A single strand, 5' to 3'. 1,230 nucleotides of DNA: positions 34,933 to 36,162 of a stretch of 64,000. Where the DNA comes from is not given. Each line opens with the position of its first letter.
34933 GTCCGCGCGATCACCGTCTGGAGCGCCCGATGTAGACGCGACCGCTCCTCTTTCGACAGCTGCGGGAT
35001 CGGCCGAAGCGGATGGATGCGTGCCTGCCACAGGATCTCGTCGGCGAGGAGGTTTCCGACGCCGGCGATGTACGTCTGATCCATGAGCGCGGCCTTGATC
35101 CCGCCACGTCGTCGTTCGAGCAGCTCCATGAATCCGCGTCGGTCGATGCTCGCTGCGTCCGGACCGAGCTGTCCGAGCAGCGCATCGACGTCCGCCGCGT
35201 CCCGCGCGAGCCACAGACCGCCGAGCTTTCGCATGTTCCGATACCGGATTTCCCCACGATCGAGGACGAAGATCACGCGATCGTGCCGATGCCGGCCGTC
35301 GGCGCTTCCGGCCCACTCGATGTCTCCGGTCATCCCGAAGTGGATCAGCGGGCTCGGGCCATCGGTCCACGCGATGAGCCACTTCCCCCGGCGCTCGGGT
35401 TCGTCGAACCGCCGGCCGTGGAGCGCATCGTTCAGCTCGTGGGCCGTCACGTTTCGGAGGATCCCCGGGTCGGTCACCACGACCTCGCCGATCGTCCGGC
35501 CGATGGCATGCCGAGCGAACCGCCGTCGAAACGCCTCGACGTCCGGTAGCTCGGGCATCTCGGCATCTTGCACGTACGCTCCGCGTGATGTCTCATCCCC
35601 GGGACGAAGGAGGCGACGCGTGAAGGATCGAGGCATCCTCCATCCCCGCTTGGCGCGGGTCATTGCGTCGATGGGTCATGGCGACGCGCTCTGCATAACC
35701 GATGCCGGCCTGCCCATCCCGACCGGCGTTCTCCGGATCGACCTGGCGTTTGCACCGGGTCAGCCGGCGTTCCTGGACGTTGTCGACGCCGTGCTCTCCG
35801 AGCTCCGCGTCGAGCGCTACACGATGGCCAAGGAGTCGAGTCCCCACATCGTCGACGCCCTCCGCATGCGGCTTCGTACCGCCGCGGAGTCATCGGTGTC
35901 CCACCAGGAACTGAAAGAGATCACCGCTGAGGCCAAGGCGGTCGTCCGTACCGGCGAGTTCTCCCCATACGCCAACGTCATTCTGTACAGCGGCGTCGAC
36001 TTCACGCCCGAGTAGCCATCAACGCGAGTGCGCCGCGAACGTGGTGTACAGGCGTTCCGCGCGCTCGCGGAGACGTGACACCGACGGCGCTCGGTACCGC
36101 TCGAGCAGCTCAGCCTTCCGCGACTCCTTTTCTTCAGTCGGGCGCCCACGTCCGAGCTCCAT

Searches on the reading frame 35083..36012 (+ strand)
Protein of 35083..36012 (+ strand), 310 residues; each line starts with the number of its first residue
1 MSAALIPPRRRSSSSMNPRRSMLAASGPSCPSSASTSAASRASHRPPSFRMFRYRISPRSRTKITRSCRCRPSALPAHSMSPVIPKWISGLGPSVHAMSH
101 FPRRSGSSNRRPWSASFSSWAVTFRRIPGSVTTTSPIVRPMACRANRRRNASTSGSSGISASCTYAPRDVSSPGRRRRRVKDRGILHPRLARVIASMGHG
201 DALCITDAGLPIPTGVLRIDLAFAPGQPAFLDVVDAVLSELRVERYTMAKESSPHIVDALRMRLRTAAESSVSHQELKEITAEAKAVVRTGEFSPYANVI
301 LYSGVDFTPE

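Call 9: search_protein_families(library=pfam, proteins=[window:35083-36012:+], max_evalue=0.001)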
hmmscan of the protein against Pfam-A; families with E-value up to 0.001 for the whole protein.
window:35083-36012:+ (310 aa): 1 family
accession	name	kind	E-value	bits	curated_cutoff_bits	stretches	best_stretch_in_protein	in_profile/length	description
PF05025.18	RbsD_FucU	-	8e-38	130.4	25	1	182-305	3-137/138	RbsD / FucU transport protein family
